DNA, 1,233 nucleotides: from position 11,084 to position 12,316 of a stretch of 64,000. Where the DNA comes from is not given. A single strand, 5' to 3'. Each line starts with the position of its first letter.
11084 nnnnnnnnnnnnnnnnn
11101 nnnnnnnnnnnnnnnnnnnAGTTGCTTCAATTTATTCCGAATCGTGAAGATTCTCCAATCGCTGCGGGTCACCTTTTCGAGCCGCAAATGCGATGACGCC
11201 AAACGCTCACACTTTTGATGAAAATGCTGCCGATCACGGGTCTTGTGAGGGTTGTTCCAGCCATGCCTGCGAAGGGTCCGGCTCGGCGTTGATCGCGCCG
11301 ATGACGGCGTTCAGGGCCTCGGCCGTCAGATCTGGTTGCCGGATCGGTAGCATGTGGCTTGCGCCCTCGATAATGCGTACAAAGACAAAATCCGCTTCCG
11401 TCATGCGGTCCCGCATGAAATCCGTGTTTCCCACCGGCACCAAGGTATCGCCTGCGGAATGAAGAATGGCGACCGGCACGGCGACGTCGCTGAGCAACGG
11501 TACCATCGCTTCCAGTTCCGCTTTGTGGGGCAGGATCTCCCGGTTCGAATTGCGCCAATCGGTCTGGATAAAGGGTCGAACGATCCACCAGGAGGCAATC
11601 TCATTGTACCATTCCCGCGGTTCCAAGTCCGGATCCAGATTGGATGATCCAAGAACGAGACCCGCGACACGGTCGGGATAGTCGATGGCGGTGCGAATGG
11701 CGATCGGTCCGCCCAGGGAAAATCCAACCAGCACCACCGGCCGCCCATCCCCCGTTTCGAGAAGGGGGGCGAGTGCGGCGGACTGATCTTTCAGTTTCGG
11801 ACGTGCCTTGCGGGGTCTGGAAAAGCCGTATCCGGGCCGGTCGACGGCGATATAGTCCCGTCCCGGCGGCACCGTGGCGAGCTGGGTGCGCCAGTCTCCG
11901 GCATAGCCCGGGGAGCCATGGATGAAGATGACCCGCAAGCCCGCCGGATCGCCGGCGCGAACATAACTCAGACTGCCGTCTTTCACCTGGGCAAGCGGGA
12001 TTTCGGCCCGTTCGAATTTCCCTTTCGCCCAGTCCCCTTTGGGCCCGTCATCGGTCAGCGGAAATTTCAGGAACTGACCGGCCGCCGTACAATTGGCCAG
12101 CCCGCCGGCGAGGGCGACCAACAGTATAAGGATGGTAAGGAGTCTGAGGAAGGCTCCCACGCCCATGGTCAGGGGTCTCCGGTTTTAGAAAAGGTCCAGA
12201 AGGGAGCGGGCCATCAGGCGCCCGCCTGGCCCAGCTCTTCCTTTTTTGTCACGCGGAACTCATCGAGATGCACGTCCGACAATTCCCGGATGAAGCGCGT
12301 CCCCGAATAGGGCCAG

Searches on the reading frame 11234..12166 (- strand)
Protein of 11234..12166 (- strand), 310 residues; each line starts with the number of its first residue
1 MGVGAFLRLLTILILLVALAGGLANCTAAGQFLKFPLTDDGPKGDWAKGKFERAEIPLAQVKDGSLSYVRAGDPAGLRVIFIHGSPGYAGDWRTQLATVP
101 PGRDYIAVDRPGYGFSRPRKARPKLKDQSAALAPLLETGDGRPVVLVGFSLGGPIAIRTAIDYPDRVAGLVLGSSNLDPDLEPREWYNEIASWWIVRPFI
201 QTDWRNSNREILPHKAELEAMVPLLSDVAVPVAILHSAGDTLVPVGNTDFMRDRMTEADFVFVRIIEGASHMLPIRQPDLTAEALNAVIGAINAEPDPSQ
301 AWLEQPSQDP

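Call 35: find_encoding_contigs(protein=window:11234-12166:-, flank=10000, max_places=10)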
Protein window:11234-12166:- (310 aa): 3 contigs read that carry it; 3 places shown.
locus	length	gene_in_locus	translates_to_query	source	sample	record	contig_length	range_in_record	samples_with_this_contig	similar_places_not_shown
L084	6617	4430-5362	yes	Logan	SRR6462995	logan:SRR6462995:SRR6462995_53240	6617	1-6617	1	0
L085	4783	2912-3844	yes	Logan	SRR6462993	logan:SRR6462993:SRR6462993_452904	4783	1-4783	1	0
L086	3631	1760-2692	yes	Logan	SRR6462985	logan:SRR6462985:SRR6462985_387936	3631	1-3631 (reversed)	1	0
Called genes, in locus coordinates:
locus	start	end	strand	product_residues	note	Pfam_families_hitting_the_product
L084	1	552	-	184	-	?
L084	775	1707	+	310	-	PF00248:Aldo_ket_red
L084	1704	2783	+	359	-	PF00296:Bac_luciferase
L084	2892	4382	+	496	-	PF00743:FMO-like, PF01266:DAO (faint), PF07992:Pyr_redox_2, PF13450:NAD_binding_8, PF13738:Pyr_redox_3, PF01593:Amino_oxidase (faint), PF13434:Lys_Orn_oxgnase (weak)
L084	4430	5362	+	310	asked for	PF00561:Abhydrolase_1, PF12146:Hydrolase_4, PF12697:Abhydrolase_6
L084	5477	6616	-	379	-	?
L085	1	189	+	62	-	?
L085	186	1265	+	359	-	PF00296:Bac_luciferase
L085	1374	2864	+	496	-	PF00743:FMO-like, PF01266:DAO (faint), PF07992:Pyr_redox_2, PF13450:NAD_binding_8, PF13738:Pyr_redox_3, PF01593:Amino_oxidase (faint), PF13434:Lys_Orn_oxgnase (weak)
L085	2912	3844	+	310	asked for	PF00561:Abhydrolase_1, PF12146:Hydrolase_4, PF12697:Abhydrolase_6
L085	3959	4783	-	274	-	?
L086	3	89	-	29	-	?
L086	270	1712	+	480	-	PF00743:FMO-like, PF01593:Amino_oxidase (faint), PF07992:Pyr_redox_2 (faint), PF13450:NAD_binding_8, PF13738:Pyr_redox_3, PF13434:Lys_Orn_oxgnase (weak)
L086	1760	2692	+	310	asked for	PF00561:Abhydrolase_1, PF12146:Hydrolase_4, PF12697:Abhydrolase_6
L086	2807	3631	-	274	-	?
